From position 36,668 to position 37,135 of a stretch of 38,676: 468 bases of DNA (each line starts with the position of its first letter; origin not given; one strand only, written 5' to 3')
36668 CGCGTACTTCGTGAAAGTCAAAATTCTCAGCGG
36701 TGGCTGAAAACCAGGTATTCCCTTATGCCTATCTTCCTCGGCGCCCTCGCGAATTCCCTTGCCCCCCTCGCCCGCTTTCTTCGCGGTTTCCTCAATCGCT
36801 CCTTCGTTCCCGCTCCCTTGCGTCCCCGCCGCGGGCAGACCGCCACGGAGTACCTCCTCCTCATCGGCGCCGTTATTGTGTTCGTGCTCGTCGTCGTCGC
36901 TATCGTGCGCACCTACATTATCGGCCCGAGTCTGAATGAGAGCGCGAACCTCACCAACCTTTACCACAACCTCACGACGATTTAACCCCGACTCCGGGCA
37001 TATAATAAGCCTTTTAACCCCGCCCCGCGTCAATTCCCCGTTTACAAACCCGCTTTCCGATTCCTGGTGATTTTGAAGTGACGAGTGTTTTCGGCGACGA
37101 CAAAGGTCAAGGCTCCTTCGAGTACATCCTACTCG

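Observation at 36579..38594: Eight tandem mini-pilin genes in 2 kb, four of them invisible to a 60-aa ORF filter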

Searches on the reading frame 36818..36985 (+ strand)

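Call 62: search_protein_families(library=pfam, max_evalue=0.01, proteins=[window:36818-36985:+])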
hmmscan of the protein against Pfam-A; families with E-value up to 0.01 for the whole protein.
window:36818-36985:+ (55 aa): 2 families
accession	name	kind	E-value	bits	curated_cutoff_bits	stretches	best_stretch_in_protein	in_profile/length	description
PF04021.17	Class_IIIsignal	-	0.00031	21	23.7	1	4-27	1-24/27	Class III signal peptide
PF06143.16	Baculo_11_kDa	-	0.00053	20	28.4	1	10-38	34-62/84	Baculovirus 11 kDa family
